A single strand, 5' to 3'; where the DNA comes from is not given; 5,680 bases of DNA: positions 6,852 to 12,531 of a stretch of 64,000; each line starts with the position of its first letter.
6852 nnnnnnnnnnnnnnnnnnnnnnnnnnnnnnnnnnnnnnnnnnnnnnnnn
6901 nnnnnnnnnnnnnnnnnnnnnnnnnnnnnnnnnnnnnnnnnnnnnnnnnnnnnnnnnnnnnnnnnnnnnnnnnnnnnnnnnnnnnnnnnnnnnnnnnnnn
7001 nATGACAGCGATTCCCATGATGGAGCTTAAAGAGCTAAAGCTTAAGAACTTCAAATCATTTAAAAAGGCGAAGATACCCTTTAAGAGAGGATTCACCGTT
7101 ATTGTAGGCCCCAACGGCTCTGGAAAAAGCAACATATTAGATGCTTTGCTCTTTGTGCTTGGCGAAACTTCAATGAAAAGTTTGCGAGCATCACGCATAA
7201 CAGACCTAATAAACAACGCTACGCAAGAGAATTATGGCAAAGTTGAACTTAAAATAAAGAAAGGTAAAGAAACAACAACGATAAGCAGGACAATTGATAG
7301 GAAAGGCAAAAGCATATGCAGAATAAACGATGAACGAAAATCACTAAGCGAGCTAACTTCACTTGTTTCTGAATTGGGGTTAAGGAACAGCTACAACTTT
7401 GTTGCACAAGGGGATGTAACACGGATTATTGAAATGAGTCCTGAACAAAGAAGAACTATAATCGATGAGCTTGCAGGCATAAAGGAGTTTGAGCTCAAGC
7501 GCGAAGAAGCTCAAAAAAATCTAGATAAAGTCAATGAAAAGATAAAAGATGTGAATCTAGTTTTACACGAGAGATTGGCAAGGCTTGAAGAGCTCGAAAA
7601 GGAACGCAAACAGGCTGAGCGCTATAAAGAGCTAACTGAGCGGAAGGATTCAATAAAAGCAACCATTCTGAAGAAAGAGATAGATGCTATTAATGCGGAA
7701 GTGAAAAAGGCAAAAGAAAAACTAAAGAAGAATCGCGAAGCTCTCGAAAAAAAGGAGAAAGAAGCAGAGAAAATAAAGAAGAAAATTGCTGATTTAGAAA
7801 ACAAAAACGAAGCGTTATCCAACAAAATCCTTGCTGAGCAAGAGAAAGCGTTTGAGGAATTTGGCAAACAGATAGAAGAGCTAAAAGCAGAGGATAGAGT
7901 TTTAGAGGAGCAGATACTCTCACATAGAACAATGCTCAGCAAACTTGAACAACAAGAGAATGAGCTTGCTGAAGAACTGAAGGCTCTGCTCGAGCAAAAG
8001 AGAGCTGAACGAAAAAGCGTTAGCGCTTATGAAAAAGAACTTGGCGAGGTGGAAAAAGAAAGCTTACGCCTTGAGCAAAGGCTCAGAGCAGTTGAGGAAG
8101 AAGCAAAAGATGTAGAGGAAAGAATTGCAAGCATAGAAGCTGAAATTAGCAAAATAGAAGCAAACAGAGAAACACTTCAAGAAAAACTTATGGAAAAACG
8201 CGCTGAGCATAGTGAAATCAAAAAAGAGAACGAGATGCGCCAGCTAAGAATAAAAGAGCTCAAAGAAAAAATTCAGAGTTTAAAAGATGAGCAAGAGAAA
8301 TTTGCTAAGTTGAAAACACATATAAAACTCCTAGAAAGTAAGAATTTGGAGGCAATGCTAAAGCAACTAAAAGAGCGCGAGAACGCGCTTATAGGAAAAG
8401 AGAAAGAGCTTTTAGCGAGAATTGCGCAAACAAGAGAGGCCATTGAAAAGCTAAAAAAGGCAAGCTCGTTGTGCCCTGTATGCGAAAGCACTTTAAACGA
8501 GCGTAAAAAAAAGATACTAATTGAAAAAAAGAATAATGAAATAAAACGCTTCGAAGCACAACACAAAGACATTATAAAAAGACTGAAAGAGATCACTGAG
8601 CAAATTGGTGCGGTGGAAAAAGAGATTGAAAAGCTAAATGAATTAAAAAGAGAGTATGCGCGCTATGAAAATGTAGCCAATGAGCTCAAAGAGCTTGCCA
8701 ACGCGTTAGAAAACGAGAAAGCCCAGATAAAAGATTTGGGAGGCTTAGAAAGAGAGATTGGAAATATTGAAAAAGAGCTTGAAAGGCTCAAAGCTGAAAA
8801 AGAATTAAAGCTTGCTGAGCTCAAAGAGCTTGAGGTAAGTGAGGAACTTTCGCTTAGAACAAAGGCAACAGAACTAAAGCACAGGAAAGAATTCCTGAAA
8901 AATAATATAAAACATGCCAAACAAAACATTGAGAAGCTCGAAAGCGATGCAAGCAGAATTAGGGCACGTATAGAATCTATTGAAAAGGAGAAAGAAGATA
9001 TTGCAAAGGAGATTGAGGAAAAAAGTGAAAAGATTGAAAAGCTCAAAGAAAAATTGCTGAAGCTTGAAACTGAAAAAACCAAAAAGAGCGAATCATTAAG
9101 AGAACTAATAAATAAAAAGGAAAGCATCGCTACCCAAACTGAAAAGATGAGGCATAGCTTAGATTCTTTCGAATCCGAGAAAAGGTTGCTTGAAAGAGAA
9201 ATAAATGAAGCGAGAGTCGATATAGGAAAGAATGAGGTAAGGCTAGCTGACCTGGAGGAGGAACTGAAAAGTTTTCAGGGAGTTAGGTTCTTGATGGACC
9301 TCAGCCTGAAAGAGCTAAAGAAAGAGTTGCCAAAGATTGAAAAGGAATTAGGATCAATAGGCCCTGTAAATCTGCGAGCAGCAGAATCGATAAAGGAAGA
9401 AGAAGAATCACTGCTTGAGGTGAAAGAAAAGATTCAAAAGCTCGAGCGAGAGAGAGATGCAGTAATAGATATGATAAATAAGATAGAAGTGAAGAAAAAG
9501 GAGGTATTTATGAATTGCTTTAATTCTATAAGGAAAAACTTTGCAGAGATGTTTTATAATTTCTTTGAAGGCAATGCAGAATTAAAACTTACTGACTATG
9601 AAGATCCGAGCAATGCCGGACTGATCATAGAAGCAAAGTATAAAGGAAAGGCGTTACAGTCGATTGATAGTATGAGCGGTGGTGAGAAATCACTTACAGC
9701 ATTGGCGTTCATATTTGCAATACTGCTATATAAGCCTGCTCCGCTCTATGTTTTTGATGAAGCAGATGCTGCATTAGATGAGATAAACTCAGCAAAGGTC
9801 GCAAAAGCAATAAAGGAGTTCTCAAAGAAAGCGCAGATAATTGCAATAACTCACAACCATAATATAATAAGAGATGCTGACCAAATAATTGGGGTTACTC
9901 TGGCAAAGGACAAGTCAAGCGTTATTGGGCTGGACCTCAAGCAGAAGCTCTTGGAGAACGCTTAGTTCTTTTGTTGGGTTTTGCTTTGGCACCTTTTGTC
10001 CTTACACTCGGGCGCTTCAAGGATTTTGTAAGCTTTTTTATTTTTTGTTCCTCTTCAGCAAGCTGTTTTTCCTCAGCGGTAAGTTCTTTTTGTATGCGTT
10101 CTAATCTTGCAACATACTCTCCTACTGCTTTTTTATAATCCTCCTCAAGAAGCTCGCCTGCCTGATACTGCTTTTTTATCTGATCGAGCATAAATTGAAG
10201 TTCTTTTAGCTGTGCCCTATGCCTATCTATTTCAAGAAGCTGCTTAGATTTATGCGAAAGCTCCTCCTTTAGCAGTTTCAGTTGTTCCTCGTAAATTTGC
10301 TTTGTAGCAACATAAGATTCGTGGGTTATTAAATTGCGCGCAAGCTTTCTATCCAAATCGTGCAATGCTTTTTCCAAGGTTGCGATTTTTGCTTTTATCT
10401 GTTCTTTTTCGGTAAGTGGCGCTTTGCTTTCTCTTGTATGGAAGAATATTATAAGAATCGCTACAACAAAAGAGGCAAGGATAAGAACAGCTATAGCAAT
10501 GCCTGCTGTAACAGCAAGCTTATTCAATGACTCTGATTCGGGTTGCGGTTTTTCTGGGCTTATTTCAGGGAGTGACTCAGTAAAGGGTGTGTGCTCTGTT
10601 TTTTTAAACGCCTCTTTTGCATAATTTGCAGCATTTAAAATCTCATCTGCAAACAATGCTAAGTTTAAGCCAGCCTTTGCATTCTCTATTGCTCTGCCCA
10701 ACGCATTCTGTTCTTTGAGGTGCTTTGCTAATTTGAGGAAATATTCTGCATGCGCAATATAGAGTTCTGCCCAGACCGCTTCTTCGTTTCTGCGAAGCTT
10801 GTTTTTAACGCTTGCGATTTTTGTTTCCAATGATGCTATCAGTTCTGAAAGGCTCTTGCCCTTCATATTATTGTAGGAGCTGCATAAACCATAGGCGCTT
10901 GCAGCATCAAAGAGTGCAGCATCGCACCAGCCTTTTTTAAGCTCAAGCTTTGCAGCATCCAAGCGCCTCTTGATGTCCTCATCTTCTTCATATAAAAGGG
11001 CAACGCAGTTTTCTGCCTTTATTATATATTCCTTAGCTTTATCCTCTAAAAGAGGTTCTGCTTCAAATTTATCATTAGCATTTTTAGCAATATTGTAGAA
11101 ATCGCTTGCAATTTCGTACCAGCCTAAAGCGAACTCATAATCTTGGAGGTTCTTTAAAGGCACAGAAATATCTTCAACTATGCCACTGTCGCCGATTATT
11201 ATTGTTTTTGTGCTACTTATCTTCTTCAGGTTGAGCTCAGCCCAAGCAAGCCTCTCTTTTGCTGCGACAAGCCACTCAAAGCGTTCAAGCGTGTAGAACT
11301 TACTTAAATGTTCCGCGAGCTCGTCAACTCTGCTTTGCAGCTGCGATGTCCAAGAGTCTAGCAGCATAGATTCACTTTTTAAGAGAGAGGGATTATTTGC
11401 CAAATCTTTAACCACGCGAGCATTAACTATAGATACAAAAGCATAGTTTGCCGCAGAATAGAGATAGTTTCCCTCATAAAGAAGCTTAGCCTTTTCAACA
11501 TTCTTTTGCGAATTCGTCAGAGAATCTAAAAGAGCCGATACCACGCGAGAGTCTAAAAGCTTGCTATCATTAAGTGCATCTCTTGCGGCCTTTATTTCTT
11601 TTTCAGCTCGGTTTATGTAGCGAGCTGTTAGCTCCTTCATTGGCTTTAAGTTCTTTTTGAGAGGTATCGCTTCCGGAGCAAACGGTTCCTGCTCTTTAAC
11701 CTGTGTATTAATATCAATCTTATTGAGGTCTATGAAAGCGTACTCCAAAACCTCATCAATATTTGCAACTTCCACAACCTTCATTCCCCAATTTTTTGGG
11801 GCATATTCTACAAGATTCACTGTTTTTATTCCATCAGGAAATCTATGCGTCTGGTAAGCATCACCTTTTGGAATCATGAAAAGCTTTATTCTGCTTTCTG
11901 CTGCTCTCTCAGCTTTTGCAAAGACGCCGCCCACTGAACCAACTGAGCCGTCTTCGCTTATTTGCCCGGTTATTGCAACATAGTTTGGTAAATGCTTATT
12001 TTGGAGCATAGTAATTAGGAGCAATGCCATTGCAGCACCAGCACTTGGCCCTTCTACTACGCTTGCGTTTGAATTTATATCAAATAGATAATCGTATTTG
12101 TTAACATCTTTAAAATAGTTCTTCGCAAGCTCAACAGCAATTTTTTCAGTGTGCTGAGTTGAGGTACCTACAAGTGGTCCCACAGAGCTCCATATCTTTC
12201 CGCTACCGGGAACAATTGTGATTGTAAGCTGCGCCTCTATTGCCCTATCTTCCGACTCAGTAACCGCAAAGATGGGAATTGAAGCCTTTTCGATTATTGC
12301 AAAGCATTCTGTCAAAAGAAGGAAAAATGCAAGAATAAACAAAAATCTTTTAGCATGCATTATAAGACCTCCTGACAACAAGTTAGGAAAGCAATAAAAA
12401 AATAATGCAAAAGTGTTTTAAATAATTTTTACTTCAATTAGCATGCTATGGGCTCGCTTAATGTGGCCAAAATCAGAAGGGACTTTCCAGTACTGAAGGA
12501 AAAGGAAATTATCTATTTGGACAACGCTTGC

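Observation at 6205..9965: SMC-headed ATPase with a Rad50-type CPVC zinc hook instead of a hinge, translationally coupled to a polytopic membrane protein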

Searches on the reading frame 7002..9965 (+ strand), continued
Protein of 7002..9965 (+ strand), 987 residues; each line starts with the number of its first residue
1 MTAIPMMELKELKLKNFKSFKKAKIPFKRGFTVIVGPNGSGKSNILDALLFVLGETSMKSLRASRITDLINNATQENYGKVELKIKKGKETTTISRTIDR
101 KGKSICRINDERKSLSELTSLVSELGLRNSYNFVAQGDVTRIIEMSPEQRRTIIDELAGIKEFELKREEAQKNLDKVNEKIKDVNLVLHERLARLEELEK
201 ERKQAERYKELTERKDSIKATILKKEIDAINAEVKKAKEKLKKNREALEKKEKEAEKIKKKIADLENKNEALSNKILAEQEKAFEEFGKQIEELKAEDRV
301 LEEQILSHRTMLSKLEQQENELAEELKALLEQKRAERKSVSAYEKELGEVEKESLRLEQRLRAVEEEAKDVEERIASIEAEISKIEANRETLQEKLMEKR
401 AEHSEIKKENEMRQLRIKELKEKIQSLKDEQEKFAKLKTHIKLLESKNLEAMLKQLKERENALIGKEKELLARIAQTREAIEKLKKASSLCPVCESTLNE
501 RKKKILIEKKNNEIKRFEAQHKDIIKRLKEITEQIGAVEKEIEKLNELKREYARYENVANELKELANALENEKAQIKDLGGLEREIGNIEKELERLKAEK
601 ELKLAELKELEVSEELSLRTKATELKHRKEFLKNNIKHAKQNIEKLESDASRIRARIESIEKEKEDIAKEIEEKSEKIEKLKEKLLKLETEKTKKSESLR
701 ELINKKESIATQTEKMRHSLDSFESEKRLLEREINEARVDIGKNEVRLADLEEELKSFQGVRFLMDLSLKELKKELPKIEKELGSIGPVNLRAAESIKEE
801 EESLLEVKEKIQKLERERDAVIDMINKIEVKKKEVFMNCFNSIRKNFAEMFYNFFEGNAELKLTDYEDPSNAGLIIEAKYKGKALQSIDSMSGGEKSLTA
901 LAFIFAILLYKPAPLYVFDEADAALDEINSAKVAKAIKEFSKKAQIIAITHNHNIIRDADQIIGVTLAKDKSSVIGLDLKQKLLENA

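Call 57: fold_search(model_id=the predicted structure, library=pdb)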
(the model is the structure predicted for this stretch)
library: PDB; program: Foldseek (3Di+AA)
matches with E <= 10: 1588; with E <= 0.001: 240
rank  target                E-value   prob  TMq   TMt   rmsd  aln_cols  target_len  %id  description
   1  6yvu_B                5.9e-37  1.00  0.40  0.34  116.8      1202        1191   18  Condensin complex from S.cerevisiae ATP-free apo non-engaged state (released 2020-07-15)
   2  5xei                  1.9e-30  1.00  0.37  0.67  55.0      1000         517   22  Crystal structure of the Smc head domain with a coiled coil and joint derived from Pyrococcus yayanosii (released 2017-06-07)
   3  8i4x_B                3.6e-26  1.00  0.31  0.29  108.6      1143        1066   14  Cryo-EM structure of 5-subunit Smc5/6 (released 2024-06-26)
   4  5xns_A                1.6e-25  1.00  0.34  0.79  15.8       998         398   18  Crystal structure of the Smc head domain with an extended coiled coil bound to the C-terminal domain of ScpA derived f (released 2017-08-02)
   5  7yqh_B                1.9e-25  1.00  0.29  0.28  107.1      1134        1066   16  Cryo-EM structure of 8-subunit Smc5/6 (released 2024-01-31)
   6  7qcd_A                5.0e-23  1.00  0.30  0.29  121.6      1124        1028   17  CryoEM structure of the Smc5/6-holocomplex (composite structure) (released 2022-09-21)
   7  9qe0_B                8.6e-23  1.00  0.25  0.20  52.9      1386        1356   12  Neobacillus vireti Wadjet-II JetABC dimer (released 2025-06-25)
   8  8i4x_A                1.2e-22  1.00  0.26  0.24  121.5      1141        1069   15  Cryo-EM structure of 5-subunit Smc5/6 (released 2024-06-26)
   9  6yvu_A                2.4e-22  1.00  0.28  0.25  115.1      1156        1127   18  Condensin complex from S.cerevisiae ATP-free apo non-engaged state (released 2020-07-15)
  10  7zr1_C                8.5e-22  1.00  0.27  0.33  89.3      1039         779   16  Chaetomium thermophilum Mre11-Rad50-Nbs1 complex bound to ATPyS (composite structure) (released 2023-01-11)
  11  9qe0_A                1.5e-21  1.00  0.24  0.19  52.8      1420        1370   12  Neobacillus vireti Wadjet-II JetABC dimer (released 2025-06-25)
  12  7zr1_D                2.0e-21  1.00  0.26  0.33  97.6      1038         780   17  Chaetomium thermophilum Mre11-Rad50-Nbs1 complex bound to ATPyS (composite structure) (released 2023-01-11)
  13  7qcd_B                3.3e-21  1.00  0.32  0.31  128.2      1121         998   16  CryoEM structure of the Smc5/6-holocomplex (composite structure) (released 2022-09-21)
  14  8i13_B                3.3e-21  1.00  0.26  0.25  112.8      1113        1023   16  Cryo-EM structure of 6-subunit Smc5/6 (released 2024-06-26)
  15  8i13_A                6.4e-21  1.00  0.28  0.27  115.9      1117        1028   16  Cryo-EM structure of 6-subunit Smc5/6 (released 2024-06-26)
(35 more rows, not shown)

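Call 85: search_protein_families(library=padloc, proteins=[window:7002-9962:+], max_evalue=0.001)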
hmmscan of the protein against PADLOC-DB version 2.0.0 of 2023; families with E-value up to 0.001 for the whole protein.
window:7002-9962:+ (987 aa): 68 families (the best 25 are shown)
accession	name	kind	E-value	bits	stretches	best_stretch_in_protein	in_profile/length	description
PDLC04135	mad3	-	7.2e-54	181.8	2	9-294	2-229/374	mads_3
PDLC03859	LmuB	-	4.2e-31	106.8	2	6-486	2-477/611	-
PDLC03863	LmuB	-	1.7e-25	87.8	3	6-108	2-91/610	-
PDLC03865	LmuB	-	1.9e-22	77.3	1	7-828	1-863/1007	-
PDLC02979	AriA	-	1.6e-17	62.3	1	7-377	1-261/373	-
PDLC03868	LmuB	-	9.9e-16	55.2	2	96-407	179-479/1035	-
PDLC00271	PtuA1|PtuA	-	4.8e-15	54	1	7-125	1-124/421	AAA ATPase domain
PDLC04178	HEC-01A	-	7.9e-15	52.8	1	1-53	1-52/399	-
PDLC00278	PtuA1|PtuA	-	1.2e-14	52.4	1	7-64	1-57/436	AAA ATPase domain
PDLC04391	PDC-M07A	-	5.8e-14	49.9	1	9-101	2-90/412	-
PDLC02335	AbiLi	-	5.4e-13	46.7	2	6-52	48-99/326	AbiLi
PDLC00299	PtuA1|PtuA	-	6.9e-13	46.4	1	8-262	54-303/535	AAA ATPase domain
PDLC00580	JetC3|JetC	-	8.2e-13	45.5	2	136-436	160-451/1068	DUF3584 domain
PDLC03867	LmuB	-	8.5e-13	45.6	2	20-115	16-99/605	-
PDLC04389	PDC-M07A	-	1.8e-12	45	1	7-50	4-46/443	-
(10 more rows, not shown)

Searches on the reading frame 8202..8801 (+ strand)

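Call 11: search_protein_families(library=ncbifam, proteins=[window:8202-8801:+], max_evalue=0.01)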
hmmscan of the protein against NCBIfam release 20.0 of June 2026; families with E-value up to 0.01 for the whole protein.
window:8202-8801:+ (200 aa): 13 families
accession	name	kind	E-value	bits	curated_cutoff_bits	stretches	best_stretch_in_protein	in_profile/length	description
NF003034.1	PRK03918.1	equivalog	4.7e-13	48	700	1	7-198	347-546/878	DNA double-strand break repair ATPase Rad50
NF041034.1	Rad50_Sulf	equivalog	1e-07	30.2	1000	1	5-197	338-530/872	DNA double-strand break repair ATPase Rad50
NF053563.1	Rkd4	equivalog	2.7e-07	29.1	860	1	8-197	350-524/747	arcadin-4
NF045487.1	ASRP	equivalog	1e-05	24.4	300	1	5-198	201-404/593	archaea-specific SMC-related protein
NF002572.0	PRK02224.1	equivalog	9.4e-05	20.9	1087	1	5-178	367-534/888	DNA double-strand break repair ATPase Rad50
NF041035.1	Rad50_Halo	equivalog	0.00028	19.4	1000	1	5-179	367-542/883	DNA double-strand break repair ATPase Rad50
NF041751.2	sbcc_Staph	equivalog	0.0014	16.7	920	1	14-197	437-627/1007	exonuclease subunit SbcC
NF002244.0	PRK01156.1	equivalog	0.0035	15.5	847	0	6-197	375-559/895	DNA double-strand break repair ATPase Rad50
TIGR04523.1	Mplasa_alph_rch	subfamily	0.0045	15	270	1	5-199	374-562/745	helix-rich protein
TIGR00833.1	actII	subfamily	0.0063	14.8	874.7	1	18-177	484-648/910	MMPL family RND transporter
NF047515.1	SpiroCoCo_C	equivalog_domain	0.0073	15.5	125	1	107-198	161-249/313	SpiroCoCo family coiled-coil protein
NF008070.2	PRK10807.1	equivalog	0.0088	14.8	525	0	14-68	475-531/542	intermembrane transport protein PqiB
TIGR02168.1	SMC_prok_B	equivalog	0.0097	13.7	567.35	0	7-195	720-914/1181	chromosome segregation protein SMC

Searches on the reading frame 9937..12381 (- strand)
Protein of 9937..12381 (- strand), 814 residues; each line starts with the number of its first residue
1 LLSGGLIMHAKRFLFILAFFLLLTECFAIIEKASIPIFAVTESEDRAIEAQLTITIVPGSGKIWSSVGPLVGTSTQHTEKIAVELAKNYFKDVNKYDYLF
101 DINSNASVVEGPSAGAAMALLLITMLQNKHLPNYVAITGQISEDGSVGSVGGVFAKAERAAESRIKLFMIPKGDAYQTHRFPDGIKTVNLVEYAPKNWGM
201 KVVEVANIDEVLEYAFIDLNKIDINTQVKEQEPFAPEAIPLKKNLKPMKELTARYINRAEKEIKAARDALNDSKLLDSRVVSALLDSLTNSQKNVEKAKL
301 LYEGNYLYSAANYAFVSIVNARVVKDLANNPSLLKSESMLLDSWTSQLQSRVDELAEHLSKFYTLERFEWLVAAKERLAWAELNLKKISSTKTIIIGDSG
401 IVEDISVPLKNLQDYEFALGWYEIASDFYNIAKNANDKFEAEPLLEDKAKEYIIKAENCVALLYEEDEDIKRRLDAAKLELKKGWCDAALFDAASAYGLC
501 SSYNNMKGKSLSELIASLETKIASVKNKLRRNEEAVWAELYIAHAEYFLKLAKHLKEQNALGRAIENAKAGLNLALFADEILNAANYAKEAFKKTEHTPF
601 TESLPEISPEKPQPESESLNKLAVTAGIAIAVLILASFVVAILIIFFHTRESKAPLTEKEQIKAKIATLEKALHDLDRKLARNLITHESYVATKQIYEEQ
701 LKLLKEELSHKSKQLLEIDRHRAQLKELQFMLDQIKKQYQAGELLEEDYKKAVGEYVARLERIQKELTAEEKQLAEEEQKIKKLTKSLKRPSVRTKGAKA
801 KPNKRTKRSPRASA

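Call 3: search_protein_families(library=pfam, proteins=[window:9937-12381:-], max_evalue=1)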
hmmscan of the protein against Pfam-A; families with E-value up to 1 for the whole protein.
window:9937-12381:- (814 aa): 5 families
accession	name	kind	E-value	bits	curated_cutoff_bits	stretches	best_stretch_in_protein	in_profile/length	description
PF05362.19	Lon_C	-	5.9e-12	46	21.1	1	100-216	98-203/205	Lon protease (S16) C-terminal proteolytic domain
PF13541.12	ChlI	-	0.0017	18.7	27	1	71-173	18-120/121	Subunit ChlI of Mg-chelatase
PF12653.12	DUF3785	-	0.11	13.1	27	0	449-471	7-29/136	Protein of unknown function (DUF3785)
PF20088.4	DUF6480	-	0.23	11.8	25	1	599-644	31-75/78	Family of unknown function (DUF6480)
PF15112.11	DUF4559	-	0.81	9.5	27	0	664-790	193-297/305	Domain of unknown function (DUF4559)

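Call 4: search_protein_families(library=ncbifam, proteins=[window:9937-12381:-], max_evalue=1)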
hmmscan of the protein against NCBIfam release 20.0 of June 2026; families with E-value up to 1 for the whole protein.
window:9937-12381:- (814 aa): 9 families
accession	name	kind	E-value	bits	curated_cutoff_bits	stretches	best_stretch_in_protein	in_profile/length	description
TIGR02902.1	spore_lonB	equivalog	4.2e-14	52.1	723.3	1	87-189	417-519/531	ATP-dependent protease LonB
TIGR02903.1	spore_lon_C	equivalog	3.3e-13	49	678.8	1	91-188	506-602/615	Lon family ATP-dependent protease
TIGR00764.1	lon_rel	equivalog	7.5e-13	47.9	516.6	1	83-222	471-599/608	ATP-dependent protease LonB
NF041438.1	SepM_fam_S16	equivalog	3.8e-10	39.3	200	1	101-214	218-337/340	SepM family pheromone-processing serine protease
TIGR00763.1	lon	equivalog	7.8e-09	34.6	608.05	1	108-216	698-795/795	endopeptidase La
NF008053.0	PRK10787.1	equivalog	2.5e-07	29.2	891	1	57-186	618-752/784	endopeptidase La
NF045865.1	glide_MMOB4860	equivalog_domain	0.00073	20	55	1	658-696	105-143/150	MMOB4860 family gliding motility internal complex protein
NF051431.1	Rv0361_Cterm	subfamily_domain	0.0082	16.3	37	1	628-686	7-63/140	Rv0361 family membrane protein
TIGR00416.1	sms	equivalog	0.016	14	403.05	1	94-179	354-438/454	DNA repair protein RadA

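Call 85: search_protein_families(library=padloc, proteins=[window:9937-12381:-], max_evalue=0.001)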
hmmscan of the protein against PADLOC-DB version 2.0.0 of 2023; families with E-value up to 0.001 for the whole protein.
window:9937-12381:- (814 aa): 2 families
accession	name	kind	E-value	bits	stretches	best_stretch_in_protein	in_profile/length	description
PDLC01159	CARF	-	0.00012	19.2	0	115-168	133-186/456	"CARF, 2 TMs, fused to lon-like S16 protease"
PDLC02506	BrxL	-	0.00025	17.4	1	38-193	504-666/680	BrxL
